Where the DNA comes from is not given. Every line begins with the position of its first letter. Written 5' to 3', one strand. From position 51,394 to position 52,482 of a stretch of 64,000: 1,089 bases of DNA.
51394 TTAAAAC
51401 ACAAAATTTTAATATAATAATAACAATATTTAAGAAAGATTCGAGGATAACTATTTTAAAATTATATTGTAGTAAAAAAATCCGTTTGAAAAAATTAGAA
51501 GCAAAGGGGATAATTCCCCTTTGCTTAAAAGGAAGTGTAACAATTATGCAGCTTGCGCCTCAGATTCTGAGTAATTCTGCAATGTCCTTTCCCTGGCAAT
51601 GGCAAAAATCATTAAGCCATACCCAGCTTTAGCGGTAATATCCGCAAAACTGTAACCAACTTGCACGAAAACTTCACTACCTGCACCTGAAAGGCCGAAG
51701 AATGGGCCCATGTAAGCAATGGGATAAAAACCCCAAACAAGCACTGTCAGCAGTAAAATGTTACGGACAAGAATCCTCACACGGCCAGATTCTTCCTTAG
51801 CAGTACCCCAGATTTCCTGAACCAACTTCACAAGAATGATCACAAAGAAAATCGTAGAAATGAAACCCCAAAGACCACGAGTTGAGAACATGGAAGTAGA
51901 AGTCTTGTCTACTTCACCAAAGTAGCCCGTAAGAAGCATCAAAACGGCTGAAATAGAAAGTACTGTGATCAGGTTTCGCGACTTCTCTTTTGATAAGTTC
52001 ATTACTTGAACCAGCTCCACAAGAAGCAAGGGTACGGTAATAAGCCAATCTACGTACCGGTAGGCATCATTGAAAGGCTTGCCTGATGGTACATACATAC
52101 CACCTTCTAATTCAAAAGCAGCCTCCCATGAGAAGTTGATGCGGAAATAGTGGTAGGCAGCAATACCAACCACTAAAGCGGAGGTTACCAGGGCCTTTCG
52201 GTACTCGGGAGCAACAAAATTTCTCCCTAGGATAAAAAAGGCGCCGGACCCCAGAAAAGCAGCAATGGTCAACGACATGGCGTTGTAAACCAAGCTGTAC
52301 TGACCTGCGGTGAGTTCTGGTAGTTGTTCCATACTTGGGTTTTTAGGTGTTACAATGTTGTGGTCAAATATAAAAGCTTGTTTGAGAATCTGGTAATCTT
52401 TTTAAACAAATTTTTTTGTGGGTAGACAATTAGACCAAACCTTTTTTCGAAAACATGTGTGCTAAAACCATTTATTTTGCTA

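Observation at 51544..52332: Xanthorhodopsin-clade proton-pump rhodopsin with an antenna-compatible Trp-Gly, and no retinal or carotenoid gene nearby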

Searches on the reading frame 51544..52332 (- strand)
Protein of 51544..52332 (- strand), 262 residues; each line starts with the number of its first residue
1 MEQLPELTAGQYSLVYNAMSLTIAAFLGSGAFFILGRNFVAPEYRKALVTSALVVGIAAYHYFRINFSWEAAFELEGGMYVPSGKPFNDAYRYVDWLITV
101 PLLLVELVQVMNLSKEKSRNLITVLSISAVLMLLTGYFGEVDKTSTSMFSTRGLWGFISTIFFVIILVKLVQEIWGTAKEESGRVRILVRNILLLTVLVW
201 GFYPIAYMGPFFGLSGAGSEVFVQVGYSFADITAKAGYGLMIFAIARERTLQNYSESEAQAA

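Call 4: search_protein_families(library=pfam, proteins=[window:51544-52332:-], max_evalue=0.01)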
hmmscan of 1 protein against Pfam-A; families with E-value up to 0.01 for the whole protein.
window:51544-52332:- (262 aa): 1 family
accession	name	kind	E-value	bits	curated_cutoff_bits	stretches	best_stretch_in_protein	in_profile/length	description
PF01036.24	Bac_rhodopsin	-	3.3e-39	135.1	24.6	1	22-247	10-222/224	Bacteriorhodopsin-like protein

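Call 5: search_solved_structures(query=window:51547-52332:-, max_evalue=0.00001, show_alignments=3)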
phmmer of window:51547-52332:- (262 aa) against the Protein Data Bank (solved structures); distinct sequences matched with E-value up to 0.00001: 148 (the best 60 are shown).
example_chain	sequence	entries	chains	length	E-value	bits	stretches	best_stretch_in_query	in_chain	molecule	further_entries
3ddl_A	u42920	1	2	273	1.9e-77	263.3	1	2-251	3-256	Xanthorhodopsin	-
7ytb_A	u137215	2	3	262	4.2e-73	249.1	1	6-249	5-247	Kin4B8 | Xanthorhodopsin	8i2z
9wfa_A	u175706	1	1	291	4.1e-69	236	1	6-256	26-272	psXR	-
6nwd_A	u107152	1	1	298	1.1e-67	231.3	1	6-262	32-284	Gll0198 protein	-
5azd_A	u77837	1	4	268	2e-66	227.2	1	1-262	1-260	Bacteriorhodopsin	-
9hfk_A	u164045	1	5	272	2.7e-44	154.7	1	7-255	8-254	Bacteriorhodopsin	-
7cri_A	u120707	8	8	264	9.3e-30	107.1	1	2-250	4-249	Chloride pumping rhodopsin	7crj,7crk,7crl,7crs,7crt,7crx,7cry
5fjg_A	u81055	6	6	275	1.1e-29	106.9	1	2-250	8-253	CHLORIDE PUMPING RHODOPSIN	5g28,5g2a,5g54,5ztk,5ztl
5b2n_A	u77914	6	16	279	1.1e-29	106.8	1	2-250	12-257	Chloride pumping rhodopsin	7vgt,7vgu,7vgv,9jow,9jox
9tbf_A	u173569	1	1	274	1.3e-29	106.6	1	10-253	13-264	Bacteriorhodopsin-like protein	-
9tbd_A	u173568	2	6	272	1.3e-29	106.6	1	10-252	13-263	Bacteriorhodopsin-like protein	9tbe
6ab9_A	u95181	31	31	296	1.4e-29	106.5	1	2-250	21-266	Chloride pumping rhodopsin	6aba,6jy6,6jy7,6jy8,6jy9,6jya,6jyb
8qle_A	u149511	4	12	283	1.4e-29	106.5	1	10-253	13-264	Bacteriorhodopsin-like protein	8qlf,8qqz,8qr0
5g2d_A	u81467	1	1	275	4.6e-29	104.8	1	2-250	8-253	CHLORIDE PUMP RHODOPSIN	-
5g2c_A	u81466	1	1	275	5.3e-29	104.6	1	2-250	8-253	CHLORIDE PUMPING RHODOPSIN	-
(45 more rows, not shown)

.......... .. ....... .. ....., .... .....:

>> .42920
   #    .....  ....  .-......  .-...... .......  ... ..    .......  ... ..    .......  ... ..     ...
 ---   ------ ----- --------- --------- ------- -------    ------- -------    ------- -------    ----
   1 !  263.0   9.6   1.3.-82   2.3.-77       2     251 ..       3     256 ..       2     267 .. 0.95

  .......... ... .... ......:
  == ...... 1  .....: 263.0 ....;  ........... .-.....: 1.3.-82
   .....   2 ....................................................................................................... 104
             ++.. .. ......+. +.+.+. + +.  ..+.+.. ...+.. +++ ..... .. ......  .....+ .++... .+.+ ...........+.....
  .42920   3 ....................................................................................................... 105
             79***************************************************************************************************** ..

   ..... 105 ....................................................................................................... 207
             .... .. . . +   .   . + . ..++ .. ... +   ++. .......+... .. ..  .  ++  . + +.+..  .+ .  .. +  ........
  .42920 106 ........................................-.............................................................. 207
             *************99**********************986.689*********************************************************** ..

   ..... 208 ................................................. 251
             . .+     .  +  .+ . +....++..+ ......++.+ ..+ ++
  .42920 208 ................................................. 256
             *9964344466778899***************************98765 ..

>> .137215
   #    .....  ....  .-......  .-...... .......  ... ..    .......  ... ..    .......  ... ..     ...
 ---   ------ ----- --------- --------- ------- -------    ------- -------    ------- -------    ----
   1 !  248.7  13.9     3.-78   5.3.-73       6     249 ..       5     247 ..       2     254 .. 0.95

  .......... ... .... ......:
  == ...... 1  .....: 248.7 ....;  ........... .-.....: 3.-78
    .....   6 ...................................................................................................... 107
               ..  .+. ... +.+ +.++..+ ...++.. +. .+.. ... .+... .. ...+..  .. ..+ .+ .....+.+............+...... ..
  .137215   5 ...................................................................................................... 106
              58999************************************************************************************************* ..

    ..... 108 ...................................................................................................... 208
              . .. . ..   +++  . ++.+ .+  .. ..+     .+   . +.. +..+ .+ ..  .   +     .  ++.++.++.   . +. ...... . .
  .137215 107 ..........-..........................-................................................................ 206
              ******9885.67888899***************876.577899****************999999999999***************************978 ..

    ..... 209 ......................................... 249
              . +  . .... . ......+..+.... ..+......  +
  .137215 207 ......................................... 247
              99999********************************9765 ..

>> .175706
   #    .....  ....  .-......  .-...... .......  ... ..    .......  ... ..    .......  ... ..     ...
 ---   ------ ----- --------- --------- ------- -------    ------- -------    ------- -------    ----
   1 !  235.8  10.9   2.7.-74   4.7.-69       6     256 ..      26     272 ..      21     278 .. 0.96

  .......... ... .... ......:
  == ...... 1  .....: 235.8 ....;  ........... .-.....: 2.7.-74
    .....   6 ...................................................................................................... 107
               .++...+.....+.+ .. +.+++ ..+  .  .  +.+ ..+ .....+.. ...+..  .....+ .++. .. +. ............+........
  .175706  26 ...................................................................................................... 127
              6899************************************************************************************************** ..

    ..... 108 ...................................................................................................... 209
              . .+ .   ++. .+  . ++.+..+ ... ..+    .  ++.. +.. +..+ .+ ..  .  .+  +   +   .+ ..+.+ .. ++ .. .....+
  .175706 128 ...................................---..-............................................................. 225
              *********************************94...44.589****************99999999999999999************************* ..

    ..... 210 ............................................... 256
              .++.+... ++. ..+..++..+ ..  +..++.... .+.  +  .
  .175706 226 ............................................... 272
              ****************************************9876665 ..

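Call 7: find_encoding_contigs(protein=window:51547-52332:-, flank=10000, max_places=6)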
Protein window:51547-52332:- (262 aa): no gene with exactly this product is on record in the collection.

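Call 8: find_homologous_proteins(query=window:51547-52332:-, max_evalue=1e-20)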
Query window:51547-52332:- (262 aa): 5121 proteins with E <= 1e-20 among 6967 candidates; the best 120 are listed.
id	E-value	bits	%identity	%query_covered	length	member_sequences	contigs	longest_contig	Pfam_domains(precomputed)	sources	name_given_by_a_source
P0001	1.2e-159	547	97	100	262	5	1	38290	PF01036.25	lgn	-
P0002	2.4e-135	468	83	100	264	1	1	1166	PF01036.25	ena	-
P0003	4.0e-135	467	83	100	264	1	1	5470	PF01036.25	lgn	-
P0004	6.4e-132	457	81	100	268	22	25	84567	PF01036.25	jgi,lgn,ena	jgi:bacteriorhodopsin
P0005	7.6e-126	437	80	97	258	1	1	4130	PF01036.25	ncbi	-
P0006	8.0e-124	430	81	95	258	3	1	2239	PF01036.25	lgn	-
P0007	1.4e-122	426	76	97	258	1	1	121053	PF01036.25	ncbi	-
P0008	5.2e-115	401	74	97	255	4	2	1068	PF01036.25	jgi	-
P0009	5.6e-103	362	69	96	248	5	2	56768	PF01036.25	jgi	-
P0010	3.0e-101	356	66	97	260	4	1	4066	PF01036.25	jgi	-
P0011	1.5e-99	350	67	96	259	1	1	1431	PF01036.25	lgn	-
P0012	5.7e-98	345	65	97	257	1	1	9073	PF01036.25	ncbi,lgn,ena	-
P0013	4.6e-97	342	64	96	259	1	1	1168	PF01036.25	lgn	-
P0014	3.2e-93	330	65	94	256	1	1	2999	PF01036.25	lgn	-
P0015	2.3e-92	327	60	97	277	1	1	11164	PF01036.25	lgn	-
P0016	9.3e-92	325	63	94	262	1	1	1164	PF01036.25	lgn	-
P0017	4.4e-91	323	59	99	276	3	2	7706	PF01036.25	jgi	jgi:bacteriorhodopsin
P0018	8.4e-91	322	64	94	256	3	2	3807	PF01036.25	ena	-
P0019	8.1e-90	319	63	99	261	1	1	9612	PF01036.25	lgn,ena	-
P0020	1.2e-89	318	60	97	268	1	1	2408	PF01036.25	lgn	-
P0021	1.7e-89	318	62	94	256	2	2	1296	PF01036.25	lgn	-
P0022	9.3e-89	315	61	95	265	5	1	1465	PF01036.25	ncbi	ncbi:MAG: bacteriorhodopsin-like [Calditrichota bacterium]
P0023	1.0e-88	315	63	95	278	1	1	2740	PF01036.25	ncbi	-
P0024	1.9e-88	314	61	94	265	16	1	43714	PF01036.25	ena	-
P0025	1.3e-87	311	59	99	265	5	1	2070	PF01036.25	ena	-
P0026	4.3e-87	310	61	95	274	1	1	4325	PF01036.25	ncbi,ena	-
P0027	5.0e-87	309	61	98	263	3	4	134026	PF01036.25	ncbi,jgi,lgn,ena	-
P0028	1.2e-86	308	59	94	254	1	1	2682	PF01036.25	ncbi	-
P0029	1.9e-86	308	60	95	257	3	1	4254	PF01036.25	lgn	-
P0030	2.4e-86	307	60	94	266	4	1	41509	PF01036.25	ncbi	-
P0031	4.0e-86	307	57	98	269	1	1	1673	PF01036.25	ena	-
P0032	6.1e-86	306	58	97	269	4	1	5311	PF01036.25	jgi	-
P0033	7.5e-86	306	59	94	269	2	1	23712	PF01036.25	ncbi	-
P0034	7.5e-86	306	60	94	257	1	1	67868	PF01036.25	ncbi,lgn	-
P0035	7.8e-86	306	56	98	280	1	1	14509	PF01036.25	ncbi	-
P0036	9.7e-86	305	60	95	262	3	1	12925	PF01036.25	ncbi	ncbi:MAG: bacteriorhodopsin-like [Bacteroidota bacterium]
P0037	1.1e-85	305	59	95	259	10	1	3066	PF01036.25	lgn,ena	-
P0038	1.2e-85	305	57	98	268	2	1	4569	PF01036.25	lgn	-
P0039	2.0e-85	304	60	99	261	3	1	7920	PF01036.25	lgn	-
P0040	2.3e-85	304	59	94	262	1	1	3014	PF01036.25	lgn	-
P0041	2.4e-85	304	61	95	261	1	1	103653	PF01036.25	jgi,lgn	-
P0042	2.4e-85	304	58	98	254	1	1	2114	PF01036.25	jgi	-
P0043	2.6e-85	304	59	94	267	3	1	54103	PF01036.25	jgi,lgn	-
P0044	2.8e-85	304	60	96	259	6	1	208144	PF01036.25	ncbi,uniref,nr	ncbi:bacteriorhodopsin-like [Rhodohalobacter sulfatireducens]|uniref:Bacteriorhodopsin-like n=1 Tax=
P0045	2.8e-85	304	58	96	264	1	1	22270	PF01036.25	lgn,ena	-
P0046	2.8e-85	304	60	94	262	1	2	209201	PF01036.25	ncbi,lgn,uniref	ncbi:bacteriorhodopsin-like [Gracilimonas halophila]|uniref:Bacteriorhodopsin-like n=1 Tax=Gracilimo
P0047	2.9e-85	304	61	94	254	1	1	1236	PF01036.25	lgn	-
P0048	3.4e-85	303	61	93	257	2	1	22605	PF01036.25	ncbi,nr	ncbi:MAG: bacteriorhodopsin [Candidatus Sericytochromatia bacterium]|nr:bacteriorhodopsin [Candidatu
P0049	3.8e-85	303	58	95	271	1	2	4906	PF01036.25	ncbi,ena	-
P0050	4.1e-85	303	59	99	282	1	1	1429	PF01036.25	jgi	jgi:bacteriorhodopsin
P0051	7.2e-85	302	58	99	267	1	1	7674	PF01036.25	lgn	-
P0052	7.2e-85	302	57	99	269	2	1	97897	PF01036.25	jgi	-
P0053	7.7e-85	302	57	95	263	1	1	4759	PF01036.25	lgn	-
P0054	7.8e-85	302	58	98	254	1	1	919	PF01036.25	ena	-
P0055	1.1e-84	302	59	94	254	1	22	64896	PF01036.25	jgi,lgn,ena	jgi:bacteriorhodopsin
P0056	1.1e-84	302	58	98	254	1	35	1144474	PF01036.25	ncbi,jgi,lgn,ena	jgi:bacteriorhodopsin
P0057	1.3e-84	302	59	94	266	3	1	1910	PF01036.25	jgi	jgi:bacteriorhodopsin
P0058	1.5e-84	301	59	99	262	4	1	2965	PF01036.25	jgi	jgi:bacteriorhodopsin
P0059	1.5e-84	301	58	98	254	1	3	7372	PF01036.25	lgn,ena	-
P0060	1.6e-84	301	59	99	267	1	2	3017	PF01036.25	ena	-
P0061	1.7e-84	301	58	98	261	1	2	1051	PF01036.25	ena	-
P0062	1.8e-84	301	59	95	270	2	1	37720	PF01036.25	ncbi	-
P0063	1.8e-84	301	58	98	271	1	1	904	PF01036.25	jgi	-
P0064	1.9e-84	301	57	95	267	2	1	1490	PF01036.25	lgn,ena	-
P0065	2.0e-84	301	59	95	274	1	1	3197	PF01036.25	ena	-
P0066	2.2e-84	301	61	98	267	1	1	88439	PF01036.25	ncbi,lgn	-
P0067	2.2e-84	301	57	97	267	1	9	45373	PF01036.25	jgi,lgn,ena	-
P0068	2.4e-84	301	58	94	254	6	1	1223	PF01036.25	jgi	jgi:bacteriorhodopsin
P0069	2.5e-84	301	64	87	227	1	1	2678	PF01036.25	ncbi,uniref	ncbi:MAG: bacteriorhodopsin-like, partial [Ignavibacterium sp.]|uniref:bacteriorhodopsin-like n=1 Ta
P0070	2.5e-84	301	60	99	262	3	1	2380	PF01036.25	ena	-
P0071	2.8e-84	300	59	94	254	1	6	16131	PF01036.25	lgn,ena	-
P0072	2.9e-84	300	61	98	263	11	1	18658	PF01036.25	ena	-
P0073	2.9e-84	300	58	98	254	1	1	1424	PF01036.25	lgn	-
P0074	3.5e-84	300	60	99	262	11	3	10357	PF01036.25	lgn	-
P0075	3.6e-84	300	57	94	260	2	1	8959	PF01036.25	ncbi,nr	ncbi:MAG: xanthorhodopsin [Bacteroidetes bacterium]|nr:MAG: xanthorhodopsin [Bacteroidota bacterium]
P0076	3.9e-84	300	58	99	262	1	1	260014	PF01036.25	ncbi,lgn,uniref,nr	ncbi:bacteriorhodopsin-like [Fodinibius sp.]|uniref:bacteriorhodopsin-like n=1 Tax=Fodinibius sp. Ta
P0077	4.3e-84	300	58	98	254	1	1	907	PF01036.25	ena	-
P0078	4.3e-84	300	58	98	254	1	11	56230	PF01036.25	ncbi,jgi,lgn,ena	jgi:bacteriorhodopsin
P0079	4.3e-84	300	58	98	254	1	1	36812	PF01036.25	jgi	-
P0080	4.9e-84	300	58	98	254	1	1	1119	PF01036.25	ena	-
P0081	5.2e-84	300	59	99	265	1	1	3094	PF01036.25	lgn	-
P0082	5.6e-84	300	58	98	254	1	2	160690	PF01036.25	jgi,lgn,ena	-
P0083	5.7e-84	299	59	94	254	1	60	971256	PF01036.25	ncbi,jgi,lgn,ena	ncbi:MAG: bacteriorhodopsin-like [Bacteroidota bacterium]|jgi:bacteriorhodopsin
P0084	5.8e-84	299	58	95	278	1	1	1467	PF01036.25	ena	-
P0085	5.9e-84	299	58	98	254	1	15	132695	PF01036.25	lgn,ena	-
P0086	6.0e-84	299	58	98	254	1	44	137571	PF01036.25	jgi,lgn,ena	jgi:bacteriorhodopsin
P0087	7.5e-84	299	60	94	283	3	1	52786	PF01036.25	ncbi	ncbi:MAG: bacteriorhodopsin-like [Opitutales bacterium]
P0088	8.0e-84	299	59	94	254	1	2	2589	PF01036.25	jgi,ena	-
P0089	8.1e-84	299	58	98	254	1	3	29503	PF01036.25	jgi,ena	-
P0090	8.9e-84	299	59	94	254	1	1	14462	PF01036.25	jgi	-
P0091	9.0e-84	299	58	98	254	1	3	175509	PF01036.25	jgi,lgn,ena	-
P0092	1.1e-83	299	59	94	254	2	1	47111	PF01036.25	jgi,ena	jgi:bacteriorhodopsin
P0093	1.2e-83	298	57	98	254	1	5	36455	PF01036.25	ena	-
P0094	1.3e-83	298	58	98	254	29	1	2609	PF01036.25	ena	-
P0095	1.6e-83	298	57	98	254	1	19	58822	PF01036.25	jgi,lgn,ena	-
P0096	1.8e-83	298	58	94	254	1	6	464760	PF01036.25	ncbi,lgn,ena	-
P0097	1.9e-83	298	58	99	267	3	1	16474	PF01036.25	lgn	-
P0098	1.9e-83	298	57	98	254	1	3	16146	PF01036.25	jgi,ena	-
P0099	1.9e-83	298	56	98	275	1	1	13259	PF01036.25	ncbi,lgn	ncbi:MAG: bacteriorhodopsin [Verrucomicrobiota bacterium]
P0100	1.9e-83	298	60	96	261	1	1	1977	PF01036.25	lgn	-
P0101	2.2e-83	298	59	94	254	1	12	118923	PF01036.25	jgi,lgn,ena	jgi:bacteriorhodopsin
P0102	2.4e-83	297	59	94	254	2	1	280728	PF01036.25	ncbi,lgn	-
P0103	2.4e-83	297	57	95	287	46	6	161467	PF01036.25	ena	-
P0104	2.4e-83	297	58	94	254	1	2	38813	PF01036.25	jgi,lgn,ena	jgi:bacteriorhodopsin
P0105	2.7e-83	297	57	98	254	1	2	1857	PF01036.25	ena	-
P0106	2.7e-83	297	57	98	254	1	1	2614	PF01036.25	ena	-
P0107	2.9e-83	297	56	95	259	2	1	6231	PF01036.25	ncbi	ncbi:MAG: bacteriorhodopsin [Verrucomicrobiota bacterium]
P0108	3.8e-83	297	56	97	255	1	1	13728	PF01036.25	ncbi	ncbi:MAG: bacteriorhodopsin [Verrucomicrobiota bacterium]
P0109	4.0e-83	297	60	94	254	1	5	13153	PF01036.25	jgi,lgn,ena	jgi:bacteriorhodopsin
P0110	5.2e-83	296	61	99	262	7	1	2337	PF01036.25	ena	-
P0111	5.6e-83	296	58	94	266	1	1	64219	PF01036.25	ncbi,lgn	-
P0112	5.6e-83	296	54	99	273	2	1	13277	PF01036.25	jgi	-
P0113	5.7e-83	296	56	95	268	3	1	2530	PF01036.25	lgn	-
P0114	6.4e-83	296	59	99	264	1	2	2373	PF01036.25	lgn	-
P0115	6.6e-83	296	58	94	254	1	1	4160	PF01036.25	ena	-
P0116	7.2e-83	296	58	98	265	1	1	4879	PF01036.25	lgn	-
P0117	7.4e-83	296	55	99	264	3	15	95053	PF01036.25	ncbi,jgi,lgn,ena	jgi:bacteriorhodopsin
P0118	8.8e-83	296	58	99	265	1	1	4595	PF01036.25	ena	-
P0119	1.0e-82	295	57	98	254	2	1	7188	PF01036.25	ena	-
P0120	1.1e-82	295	57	98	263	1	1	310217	PF01036.25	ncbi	ncbi:MAG: bacteriorhodopsin-like [Opitutales bacterium]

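Call 9: find_related_loci(query=window:51547-52332:-, collection=genome_contigs, flank=10000)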
Query window:51547-52332:- (262 aa) in genome_contigs; peptide patterns used: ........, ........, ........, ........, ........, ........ (x = any residue, [..] = any of these).
600 stretches matched a pattern (row limit reached: there are more); 530 encode a relative of the query (tblastn E <= 1e-3); the best 80 are kept; 80 distinct loci.
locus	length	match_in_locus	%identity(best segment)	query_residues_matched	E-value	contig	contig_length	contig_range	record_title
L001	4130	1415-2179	80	3-257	5e-136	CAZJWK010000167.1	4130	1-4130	MAG TPA_asm: uncultured Sphingobacteriales bacterium isolate SRP185896_co2_326 genome assembly, contig: NODE_38628_lengt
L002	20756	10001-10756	78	3-255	1e-115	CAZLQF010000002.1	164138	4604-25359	MAG TPA_asm: uncultured Sphingobacteriales bacterium isolate SRP185896_co2_375 genome assembly, contig: NODE_6_length_16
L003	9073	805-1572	65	3-256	2e-105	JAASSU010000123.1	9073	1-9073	MAG: Bacteroidetes bacterium isolate KhS_metabat.24 KhS_C3812, whole genome shotgun sequence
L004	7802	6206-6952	61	4-250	9e-95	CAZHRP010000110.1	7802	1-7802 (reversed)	MAG TPA_asm: uncultured Chthoniobacteraceae bacterium isolate SRP141376_co3_40 genome assembly, contig: NODE_25049_lengt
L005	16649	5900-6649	59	4-250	5e-93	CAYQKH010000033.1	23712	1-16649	MAG TPA_asm: uncultured Opitutales bacterium isolate SRP141376_co3_172 genome assembly, contig: NODE_5681_length_23712_c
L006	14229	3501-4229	61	7-250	9e-92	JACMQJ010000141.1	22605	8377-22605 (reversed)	MAG: Candidatus Sericytochromatia bacterium isolate LF-bin-423 FL-bin-423-contig-k141_242144, whole genome shotgun seque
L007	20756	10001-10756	57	7-262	5e-89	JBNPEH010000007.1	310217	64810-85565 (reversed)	MAG: Opitutales bacterium isolate fr_S2C60 S2CNODE_9_length_310217_cov_8_506517, whole genome shotgun sequence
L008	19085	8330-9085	56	4-259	9e-89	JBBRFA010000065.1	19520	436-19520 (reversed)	MAG: Chthoniobacterales bacterium isolate Co_metawrap_2544 Cmw_2544_k141_2046229_length_19520_cov_27.9889, whole genome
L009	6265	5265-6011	58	4-250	1e-88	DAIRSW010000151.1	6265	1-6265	MAG TPA_asm: Verrucomicrobiia bacterium isolate CTOTU7317 NODE_19639_length_6265_cov_3.884702, whole genome shotgun sequ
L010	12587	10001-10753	60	1-250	6e-87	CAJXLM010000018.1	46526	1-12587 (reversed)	MAG TPA_asm: uncultured Opitutae bacterium isolate SRR4030052_bin.26_MetaBAT_v2.12.1_MAG genome assembly, contig: NODE_1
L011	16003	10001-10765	55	4-262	4e-87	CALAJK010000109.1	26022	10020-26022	MAG: uncultured Anaerolineae bacterium isolate L1_Bin_METABAT__196_1 genome assembly, contig: c_000000781585, whole geno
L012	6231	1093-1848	57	2-253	1e-83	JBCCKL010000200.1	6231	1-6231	MAG: Verrucomicrobiota bacterium isolate P01_C01_bin.137 k141_1009556_length_6231_cov_12.9567, whole genome shotgun sequ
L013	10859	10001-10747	55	1-253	2e-83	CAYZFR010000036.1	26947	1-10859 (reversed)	MAG TPA_asm: uncultured Myxococcales bacterium isolate binchicken_co8_317 genome assembly, contig: NODE_2506_length_2694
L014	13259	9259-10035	56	4-260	1e-82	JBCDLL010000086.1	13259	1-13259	MAG: Verrucomicrobiota bacterium isolate P01_H01_bin.84 k141_156926_length_13259_cov_73.9225, whole genome shotgun seque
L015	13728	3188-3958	55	2-256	2e-82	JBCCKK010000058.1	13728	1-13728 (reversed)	MAG: Verrucomicrobiota bacterium isolate P01_C01_bin.136 k141_2369806_length_13728_cov_9.0000, whole genome shotgun sequ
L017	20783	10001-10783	58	3-261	5e-81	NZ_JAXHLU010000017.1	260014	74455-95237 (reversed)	MAG: Fodinibius sp. isolate Salar_de_Ascotan_soil_MAG_ASO32 contig_2860_polypolish, whole genome shotgun sequence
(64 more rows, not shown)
